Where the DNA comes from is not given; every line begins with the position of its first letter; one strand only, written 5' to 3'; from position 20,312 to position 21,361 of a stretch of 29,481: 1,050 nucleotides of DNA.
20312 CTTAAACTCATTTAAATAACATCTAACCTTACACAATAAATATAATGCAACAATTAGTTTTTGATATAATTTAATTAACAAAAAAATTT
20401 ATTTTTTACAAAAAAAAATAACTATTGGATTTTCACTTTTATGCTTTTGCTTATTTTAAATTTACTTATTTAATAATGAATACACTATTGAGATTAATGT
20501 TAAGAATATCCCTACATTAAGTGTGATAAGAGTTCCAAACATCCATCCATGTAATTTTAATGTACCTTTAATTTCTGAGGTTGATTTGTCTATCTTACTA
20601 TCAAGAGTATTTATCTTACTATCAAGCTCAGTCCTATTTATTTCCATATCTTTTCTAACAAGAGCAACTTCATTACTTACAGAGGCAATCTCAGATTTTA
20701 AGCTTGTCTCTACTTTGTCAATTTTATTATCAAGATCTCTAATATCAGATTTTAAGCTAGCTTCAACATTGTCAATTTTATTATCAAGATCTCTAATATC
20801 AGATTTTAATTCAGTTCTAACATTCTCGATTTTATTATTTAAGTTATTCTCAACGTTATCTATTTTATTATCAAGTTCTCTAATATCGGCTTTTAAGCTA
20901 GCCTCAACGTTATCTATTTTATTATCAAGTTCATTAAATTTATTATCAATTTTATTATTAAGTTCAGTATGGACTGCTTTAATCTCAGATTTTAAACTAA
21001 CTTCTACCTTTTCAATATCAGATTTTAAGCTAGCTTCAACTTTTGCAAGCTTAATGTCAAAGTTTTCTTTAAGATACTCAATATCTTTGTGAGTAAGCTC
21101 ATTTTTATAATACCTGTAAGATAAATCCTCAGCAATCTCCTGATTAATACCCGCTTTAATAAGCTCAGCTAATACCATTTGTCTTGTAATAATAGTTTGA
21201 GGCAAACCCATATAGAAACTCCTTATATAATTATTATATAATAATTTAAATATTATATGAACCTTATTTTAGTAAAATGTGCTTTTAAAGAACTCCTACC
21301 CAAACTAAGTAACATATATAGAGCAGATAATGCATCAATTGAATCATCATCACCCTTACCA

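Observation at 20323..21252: Bdr-like repeat membrane protein inserted as a moron between terminase and portal, encoded by unstable-looking tandem DNA repeats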

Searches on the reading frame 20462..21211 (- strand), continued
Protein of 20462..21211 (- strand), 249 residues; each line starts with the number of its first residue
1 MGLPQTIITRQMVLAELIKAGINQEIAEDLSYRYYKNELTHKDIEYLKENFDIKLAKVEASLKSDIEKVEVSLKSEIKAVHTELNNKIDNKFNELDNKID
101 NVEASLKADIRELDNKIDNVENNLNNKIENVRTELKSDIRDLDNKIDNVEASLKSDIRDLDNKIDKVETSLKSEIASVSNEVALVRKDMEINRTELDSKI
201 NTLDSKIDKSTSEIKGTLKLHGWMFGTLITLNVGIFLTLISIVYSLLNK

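Call 50: search_solved_structures(query=A5, max_evalue=1, show_alignments=2)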
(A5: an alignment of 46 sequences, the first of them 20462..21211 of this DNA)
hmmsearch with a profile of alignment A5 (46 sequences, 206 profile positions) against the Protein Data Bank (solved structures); distinct sequences matched with E-value up to 1: 88 (the best 60 are shown).
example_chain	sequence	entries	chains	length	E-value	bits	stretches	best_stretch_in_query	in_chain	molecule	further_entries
9hx4_F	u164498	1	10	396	4.1e-11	46.1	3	78-140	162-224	Apolipoprotein A-IV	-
3s84_A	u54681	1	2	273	4.2e-11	46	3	78-140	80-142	Apolipoprotein A-IV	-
6uui_X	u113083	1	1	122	0.0015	21.3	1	67-173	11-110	Keratin, type I cytoskeletal 10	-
4zry_A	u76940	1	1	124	0.0016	21.3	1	60-173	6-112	Keratin, type I cytoskeletal 10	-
9cuy_c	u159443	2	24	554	0.0048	19.7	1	85-166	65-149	Short tail fiber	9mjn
6h9l_A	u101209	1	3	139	0.0063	19.3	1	40-119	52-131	Uncharacterized protein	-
2lem_A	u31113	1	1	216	0.011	18.5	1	55-155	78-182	Apolipoprotein A-I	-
6clz_B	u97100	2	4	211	0.023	17.5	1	41-136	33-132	Apolipoprotein A-I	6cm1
2n64_A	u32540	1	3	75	0.033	17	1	81-137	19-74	SH3 domain-containing kinase-binding protein 1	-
1ya9_A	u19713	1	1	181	0.049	16.4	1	57-146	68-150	Apolipoprotein E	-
3tnu_B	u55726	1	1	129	0.063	16.1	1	110-192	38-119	Keratin, type II cytoskeletal 5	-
4d53_A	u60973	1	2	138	0.064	16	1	134-184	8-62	BB0689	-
7muc_AF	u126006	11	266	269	0.069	15.9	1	70-128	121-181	DotF | IcmG (DotF)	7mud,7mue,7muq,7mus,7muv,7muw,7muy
4v6m_A0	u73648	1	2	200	0.076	15.8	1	54-136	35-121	Apolipoprotein A-I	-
1av1_A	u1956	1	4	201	0.078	15.8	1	54-136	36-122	APOLIPOPROTEIN A-I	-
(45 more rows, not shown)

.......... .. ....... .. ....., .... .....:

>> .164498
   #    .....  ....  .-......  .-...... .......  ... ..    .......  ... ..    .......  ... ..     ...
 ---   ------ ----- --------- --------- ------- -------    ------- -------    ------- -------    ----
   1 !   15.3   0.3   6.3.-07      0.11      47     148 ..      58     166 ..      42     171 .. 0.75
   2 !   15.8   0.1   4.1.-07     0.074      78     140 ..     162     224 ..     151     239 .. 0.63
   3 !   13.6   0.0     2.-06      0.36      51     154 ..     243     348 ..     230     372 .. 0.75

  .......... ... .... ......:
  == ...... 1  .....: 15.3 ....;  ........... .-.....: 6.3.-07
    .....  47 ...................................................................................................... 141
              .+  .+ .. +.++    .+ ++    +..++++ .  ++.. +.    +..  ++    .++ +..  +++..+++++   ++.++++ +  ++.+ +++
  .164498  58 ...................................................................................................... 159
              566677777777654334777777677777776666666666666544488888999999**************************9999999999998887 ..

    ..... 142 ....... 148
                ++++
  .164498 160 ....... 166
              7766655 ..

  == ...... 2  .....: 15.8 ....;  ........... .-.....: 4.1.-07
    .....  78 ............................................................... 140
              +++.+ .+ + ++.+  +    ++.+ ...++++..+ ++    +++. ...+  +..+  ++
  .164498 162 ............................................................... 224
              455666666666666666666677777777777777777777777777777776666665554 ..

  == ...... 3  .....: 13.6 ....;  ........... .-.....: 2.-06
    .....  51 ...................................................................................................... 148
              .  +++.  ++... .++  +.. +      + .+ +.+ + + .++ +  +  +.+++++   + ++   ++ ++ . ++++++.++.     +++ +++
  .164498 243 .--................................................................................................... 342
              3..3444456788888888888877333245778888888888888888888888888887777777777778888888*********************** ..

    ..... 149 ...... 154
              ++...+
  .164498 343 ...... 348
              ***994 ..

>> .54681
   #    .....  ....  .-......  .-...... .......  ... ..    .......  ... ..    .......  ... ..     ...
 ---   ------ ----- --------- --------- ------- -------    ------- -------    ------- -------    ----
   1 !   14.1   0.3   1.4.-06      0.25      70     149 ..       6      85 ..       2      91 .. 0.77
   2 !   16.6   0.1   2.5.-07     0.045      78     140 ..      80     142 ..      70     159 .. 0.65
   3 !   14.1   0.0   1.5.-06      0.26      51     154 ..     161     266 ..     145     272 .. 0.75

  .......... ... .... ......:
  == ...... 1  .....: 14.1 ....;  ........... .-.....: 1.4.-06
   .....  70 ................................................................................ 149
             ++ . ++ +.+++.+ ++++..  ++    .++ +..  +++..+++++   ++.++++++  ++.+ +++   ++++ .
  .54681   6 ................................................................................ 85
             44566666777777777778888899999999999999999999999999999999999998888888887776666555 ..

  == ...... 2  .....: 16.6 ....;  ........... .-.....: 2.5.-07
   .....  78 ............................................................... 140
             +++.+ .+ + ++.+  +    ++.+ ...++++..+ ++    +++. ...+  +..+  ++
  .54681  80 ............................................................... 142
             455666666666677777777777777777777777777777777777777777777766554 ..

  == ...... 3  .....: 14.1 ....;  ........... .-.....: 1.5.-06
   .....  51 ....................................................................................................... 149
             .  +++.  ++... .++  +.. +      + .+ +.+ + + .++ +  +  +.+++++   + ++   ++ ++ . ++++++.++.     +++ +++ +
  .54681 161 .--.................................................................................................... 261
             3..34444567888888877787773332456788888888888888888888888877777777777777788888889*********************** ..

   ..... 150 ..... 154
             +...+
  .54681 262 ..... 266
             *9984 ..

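Call 59: predict_structure(alignment_id=A6)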
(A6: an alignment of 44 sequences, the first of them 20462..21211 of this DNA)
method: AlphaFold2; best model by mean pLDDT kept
length: 249 residues; sequences in the alignment: 44
mean_pLDDT: 90.1   pTM: 0.43
mean pLDDT of the five models: 90.1, 87.6, 86.8, 86.6, 86.0
residues with pLDDT >= 90: 177; 70-90: 58; 50-70: 13; < 50: 1
segments of 3 or more residues with pLDDT < 50: none
pLDDT, mean of each block of 10 residues (from residue 1): 68 90 91 91 91 92 97 98 98 98 98 98 98 99 98 98 97 95 94 91 84 73 72 72 69
secondary structure, 60 per line:
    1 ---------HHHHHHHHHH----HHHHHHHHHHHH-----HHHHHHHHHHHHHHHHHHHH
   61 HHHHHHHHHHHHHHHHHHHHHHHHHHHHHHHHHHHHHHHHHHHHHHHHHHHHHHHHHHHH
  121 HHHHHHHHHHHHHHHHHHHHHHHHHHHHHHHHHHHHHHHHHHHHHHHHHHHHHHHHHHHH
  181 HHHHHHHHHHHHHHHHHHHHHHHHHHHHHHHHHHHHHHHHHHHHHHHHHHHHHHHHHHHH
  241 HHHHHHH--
elements in order: H10-19 H24-35 H41-247

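Call 62: fold_search(model_id=the predicted structure, library=pdb)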
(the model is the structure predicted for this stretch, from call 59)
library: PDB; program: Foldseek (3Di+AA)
matches with E <= 10: 105; with E <= 0.001: 0
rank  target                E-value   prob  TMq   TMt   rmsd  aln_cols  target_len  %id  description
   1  5d90_B                1.4e+00  0.51  0.22  0.39   3.8        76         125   14  Crystal structure of HiNmlR, a MerR family regulator lacking the sensor domain, bound to promoter DNA (released 2016-06-29)
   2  5d90_A                1.5e+00  0.47  0.22  0.39   3.7        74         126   15  Crystal structure of HiNmlR, a MerR family regulator lacking the sensor domain, bound to promoter DNA (released 2016-06-29)
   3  1tfe                  1.5e+00  0.38  0.11  0.18   4.4        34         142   26  DIMERIZATION DOMAIN OF EF-TS FROM T. THERMOPHILUS (released 1996-11-08)
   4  4wls_A                1.8e+00  0.15  0.13  0.23   7.9        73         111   18  Crystal structure of the metal-free (repressor) form of E. Coli CUER, a copper efflux regulator, bound to COPA promote (released 2015-09-02)
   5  1tjw_B                2.0e+00  0.10  0.12  0.07   5.0        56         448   20  Crystal Structure of T161D Duck Delta 2 Crystallin Mutant with bound argininosuccinate (released 2004-09-07)
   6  6vyk_A                2.1e+00  0.16  0.11  0.10  13.1        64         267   20  Cryo-EM structure of mechanosensitive channel MscS in PC-18:1 nanodiscs (released 2021-02-10)
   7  8t2r_D                2.3e+00  0.15  0.11  0.08   9.2        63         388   21  Structure of a group II intron ribonucleoprotein in the pre-ligation (pre-2F) state (released 2023-11-22)
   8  1k7w_B                2.3e+00  0.08  0.12  0.07   5.0        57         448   19  Crystal Structure of S283A Duck Delta 2 Crystallin Mutant (released 2002-03-06)
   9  3f2c_A                2.5e+00  0.69  0.16  0.04   1.2        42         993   19  DNA Polymerase PolC from Geobacillus kaustophilus complex with DNA, dGTP and Mn (released 2009-01-20)
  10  8r9r                  2.5e+00  0.41  0.11  0.11   3.5        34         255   18  GDP-bound state of S. putrefaciens FlhF (released 2024-03-20)
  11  1auw_A                2.5e+00  0.08  0.12  0.07   5.1        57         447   19  H91N DELTA 2 CRYSTALLIN FROM DUCK (released 1998-03-18)
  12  9ggj_E                2.6e+00  0.23  0.15  0.09   4.8        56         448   16  Crystal structure of argininosuccinate lyase from Arabidopsis thaliana (AtASL) in complex with biological substrate an (released 2024-10-23)
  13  9evt_U                2.6e+00  0.15  0.13  0.23   8.0        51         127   22  Structure of the small subunit of the flowering plant mitoribosome with the maturation factor RsgA (released 2026-03-18)
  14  3f2b_A                2.8e+00  0.63  0.16  0.04   1.2        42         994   19  DNA Polymerase PolC from Geobacillus kaustophilus complex with DNA, dGTP, Mg and Zn (released 2009-01-20)
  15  5d90_C                2.8e+00  0.33  0.18  0.32   3.0        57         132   14  Crystal structure of HiNmlR, a MerR family regulator lacking the sensor domain, bound to promoter DNA (released 2016-06-29)
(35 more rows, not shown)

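Call 64: search_protein_families(library=ncbifam, proteins=[L005:4001-4591:+, P0042, P0003], max_evalue=0.001)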
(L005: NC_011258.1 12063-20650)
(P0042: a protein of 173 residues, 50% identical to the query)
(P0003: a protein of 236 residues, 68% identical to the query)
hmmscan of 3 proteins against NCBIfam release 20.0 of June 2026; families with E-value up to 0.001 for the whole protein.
L005:4001-4591:+ (196 aa): 3 families
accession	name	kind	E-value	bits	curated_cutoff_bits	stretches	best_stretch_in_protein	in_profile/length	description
NF040499.1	Bdr_N_group1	subfamily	1.8e-28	98.2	40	1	8-59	1-52/52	Bdr family repetitive protein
NF033481.2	auto_Ata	exception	9.7e-07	26.4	2500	1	100-166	810-876/1862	trimeric autotransporter adhesin Ata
NF006293.0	PRK08476.1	equivalog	0.00098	19.3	118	1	25-123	42-140/141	F0F1 ATP synthase subunit B'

P0042 (173 aa): 7 families
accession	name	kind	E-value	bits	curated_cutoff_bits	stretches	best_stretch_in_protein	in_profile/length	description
NF040499.1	Bdr_N_group1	subfamily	3e-28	97.4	40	1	8-59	1-52/52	Bdr family repetitive protein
TIGR03545.1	TIGR03545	subfamily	4.8e-08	32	173.35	1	51-147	176-280/556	TIGR03545 family protein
TIGR04211.1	SH3_and_anchor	equivalog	7.8e-06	25.6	65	1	60-172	69-184/198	TIGR04211 family SH3 domain-containing protein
NF052504.1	sll1863_fam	domain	1.2e-05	25.5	35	1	60-137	11-91/93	sll1863 family stress response protein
NF045487.1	ASRP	equivalog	0.00019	20.2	300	1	55-146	381-477/593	archaea-specific SMC-related protein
NF037998.2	RND_1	equivalog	0.00049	17.9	400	1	39-150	1038-1149/1237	protein translocase SecDF, variant type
NF033481.2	auto_Ata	exception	0.00078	16.8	2500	1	71-149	984-1062/1862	trimeric autotransporter adhesin Ata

P0003 (236 aa): 8 families
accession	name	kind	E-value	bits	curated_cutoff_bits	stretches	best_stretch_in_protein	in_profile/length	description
NF040499.1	Bdr_N_group1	subfamily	1.3e-28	98.6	40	1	8-59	1-52/52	Bdr family repetitive protein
NF052504.1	sll1863_fam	domain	6.9e-06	26.2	35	0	131-208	15-92/93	sll1863 family stress response protein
NF033481.2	auto_Ata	exception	3.6e-05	21.3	2500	1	66-165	774-875/1862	trimeric autotransporter adhesin Ata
NF041344.1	XopF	subfamily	3.7e-05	22.7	500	1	73-217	421-545/549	XopF/Hpa4 family type III secretion system effector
NF047516.1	LA_3659_fam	equivalog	6.6e-05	22.6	36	0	108-198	123-214/221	LA_3659 family protein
NF047514.1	SpiroCoCo_N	equivalog_domain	6.6e-05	22.6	75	0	108-198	123-214/221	SpiroCoCo family coiled-coil protein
TIGR00237.1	xseA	equivalog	0.00019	20.8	180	1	91-170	257-337/389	exodeoxyribonuclease VII large subunit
TIGR02978.1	phageshock_pspC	equivalog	0.00037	20.3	104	0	149-183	84-118/121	envelope stress response membrane protein PspC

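Call 75: find_encoding_contigs(protein=P0039, flank=3500, max_places=2)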
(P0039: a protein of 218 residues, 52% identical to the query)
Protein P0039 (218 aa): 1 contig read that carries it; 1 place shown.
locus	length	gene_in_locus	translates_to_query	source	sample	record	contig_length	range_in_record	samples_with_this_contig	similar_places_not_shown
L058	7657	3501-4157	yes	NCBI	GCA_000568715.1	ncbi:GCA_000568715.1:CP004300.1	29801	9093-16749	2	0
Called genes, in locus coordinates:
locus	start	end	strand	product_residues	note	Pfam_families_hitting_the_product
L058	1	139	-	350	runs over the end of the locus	PF00921:Lipoprotein_2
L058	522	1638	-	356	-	PF00921:Lipoprotein_2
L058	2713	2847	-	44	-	PF01441:Lipoprotein_6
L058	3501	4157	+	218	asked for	PF04513:Baculo_PEP_C (faint), PF01442:Apolipoprotein (weak), PF28217:FAM81B (faint), PF08198:Thymopoietin (faint)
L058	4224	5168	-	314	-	PF05714:PFam54_60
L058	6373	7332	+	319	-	PF03304:Mlp (weak)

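Call 76: find_encoding_contigs(protein=P0021, flank=3500, max_places=2)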
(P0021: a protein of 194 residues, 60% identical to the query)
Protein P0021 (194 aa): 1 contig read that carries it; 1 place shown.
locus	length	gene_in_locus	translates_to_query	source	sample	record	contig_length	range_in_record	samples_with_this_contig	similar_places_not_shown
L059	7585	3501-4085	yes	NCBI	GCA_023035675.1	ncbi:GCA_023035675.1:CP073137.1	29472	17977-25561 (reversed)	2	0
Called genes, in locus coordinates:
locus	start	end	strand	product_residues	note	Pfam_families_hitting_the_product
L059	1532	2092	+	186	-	PF04645:DUF603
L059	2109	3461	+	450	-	PF03237:Terminase_6N, PF04466:Terminase_3, PF17289:Terminase_6C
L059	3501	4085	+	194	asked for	PF01442:Apolipoprotein (faint), PF04513:Baculo_PEP_C (faint), PF04799:Fzo_mitofusin (faint)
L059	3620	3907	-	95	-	-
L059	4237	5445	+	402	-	PF06381:Phage_portal_3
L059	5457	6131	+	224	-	PF07094:DUF1357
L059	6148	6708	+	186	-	PF02989:DUF228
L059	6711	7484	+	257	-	PF02989:DUF228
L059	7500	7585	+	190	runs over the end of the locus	PF02989:DUF228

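Call 77: find_encoding_contigs(protein=P0054, flank=3500, max_places=2)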
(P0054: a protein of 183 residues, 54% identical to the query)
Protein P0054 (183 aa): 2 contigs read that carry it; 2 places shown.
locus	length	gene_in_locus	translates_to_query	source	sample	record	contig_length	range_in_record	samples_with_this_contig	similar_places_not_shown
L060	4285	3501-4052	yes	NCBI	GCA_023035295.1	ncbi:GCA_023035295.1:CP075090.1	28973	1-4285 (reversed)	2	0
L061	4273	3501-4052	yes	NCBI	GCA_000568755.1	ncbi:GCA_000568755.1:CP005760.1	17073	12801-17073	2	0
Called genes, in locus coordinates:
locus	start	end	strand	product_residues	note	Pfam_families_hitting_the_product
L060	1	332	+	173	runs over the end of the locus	PF05628:Borrelia_P13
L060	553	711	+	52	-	-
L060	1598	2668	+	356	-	PF02608:Bmp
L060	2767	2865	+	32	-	-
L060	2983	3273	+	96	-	-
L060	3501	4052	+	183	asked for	PF18515:Rh5 (weak), PF04513:Baculo_PEP_C (weak), PF04799:Fzo_mitofusin (faint)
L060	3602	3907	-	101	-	-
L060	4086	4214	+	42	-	-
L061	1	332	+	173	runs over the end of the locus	PF05628:Borrelia_P13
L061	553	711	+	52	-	-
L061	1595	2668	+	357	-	PF02608:Bmp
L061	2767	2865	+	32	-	-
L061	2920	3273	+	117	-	-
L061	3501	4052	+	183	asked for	PF18515:Rh5 (weak), PF04513:Baculo_PEP_C (weak), PF04799:Fzo_mitofusin (faint)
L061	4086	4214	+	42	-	-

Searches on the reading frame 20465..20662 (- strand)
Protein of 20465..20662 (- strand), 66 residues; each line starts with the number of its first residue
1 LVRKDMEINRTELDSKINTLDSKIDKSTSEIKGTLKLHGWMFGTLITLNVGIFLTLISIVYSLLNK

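Call 47: search_protein_families(library=pfam, proteins=[window:20465-20662:-], max_evalue=10)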
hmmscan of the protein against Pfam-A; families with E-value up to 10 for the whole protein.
seq(66 aa): 3 families
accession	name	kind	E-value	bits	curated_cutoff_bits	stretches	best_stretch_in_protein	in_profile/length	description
PF23987.1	Phage_holin_10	-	0.075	13.5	27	1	38-65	22-49/52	Bacteriophage holin Pam3 gp28 family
PF25610.1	HR1_TOCA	-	0.11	13.3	27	1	10-38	15-43/90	TOCA family HR1 domain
PF10779.14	XhlA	-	0.19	12.4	34.7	1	5-57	22-67/67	Haemolysin XhlA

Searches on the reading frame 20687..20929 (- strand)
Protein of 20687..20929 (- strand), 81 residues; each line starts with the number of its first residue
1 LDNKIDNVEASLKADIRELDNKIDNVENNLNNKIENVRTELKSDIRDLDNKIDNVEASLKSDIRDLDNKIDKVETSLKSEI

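Call 47: search_protein_families(library=pfam, proteins=[window:20687-20929:-], max_evalue=10)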
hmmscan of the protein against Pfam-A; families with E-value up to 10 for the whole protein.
seq(81 aa): 126 families (the best 25 are shown)
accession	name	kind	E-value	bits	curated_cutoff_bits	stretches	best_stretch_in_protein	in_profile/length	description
PF16888.10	YwqH-like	-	2.9e-07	31.2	33.7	2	32-78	66-112/123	YwqH-like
PF07889.17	DUF1664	-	4.8e-06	27.1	34.6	1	3-75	48-122/124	Protein of unknown function (DUF1664)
PF04513.17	Baculo_PEP_C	-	1.4e-05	25.6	38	1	3-68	45-117/140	Baculovirus polyhedron envelope protein, PEP, C terminus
PF04799.18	Fzo_mitofusin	-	1.4e-05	25.1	27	2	36-76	94-134/161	fzo-like conserved region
PF20663.3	COG4_N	-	5.1e-05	23.7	27.3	1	11-80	6-76/107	Conserved oligomeric Golgi complex subunit 4, N-terminal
PF05531.17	NPV_P10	-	0.00012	22.9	29.8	2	8-60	5-52/75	Nucleopolyhedrovirus P10 protein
PF24151.2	ArlX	-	0.00022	21.2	28.7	1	7-67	53-113/229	ArlX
PF07464.16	ApoLp-III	-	0.00027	21.5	36.3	1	3-80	36-113/146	Apolipophorin-III precursor (apoLp-III)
PF07352.17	Phage_Mu_Gam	-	0.00028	21.3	28.3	1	14-60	9-55/149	Bacteriophage Mu Gam like protein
PF06705.16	SF-assemblin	-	0.00028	20.8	30.6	2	2-41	80-119/247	SF-assemblin/beta giardin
PF13887.11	MYRF_ICA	-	0.00034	20.2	24.1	0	65-75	25-35/36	Myelin regulatory factor ICA domain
PF21808.2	Dynamin-like_hel_bact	-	0.00046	19.9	28.3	1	10-70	61-121/373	Bacterial dynamin-like protein, helical domain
PF01442.23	Apolipoprotein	-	0.0006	20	90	1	5-69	28-96/190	Apolipoprotein A1/A4/E domain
PF02524.19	KID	-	0.00091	19.3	20.8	1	22-31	1-10/11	KID repeat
PF16526.10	CLZ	-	0.001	19.9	26.7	2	2-56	12-69/71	C-terminal leucine zipper domain of cyclic nucleotide-gated channels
PF07798.16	CCDC90-like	-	0.0015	18.8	33.5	1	10-81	75-146/175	Coiled-coil domain-containing protein 90-like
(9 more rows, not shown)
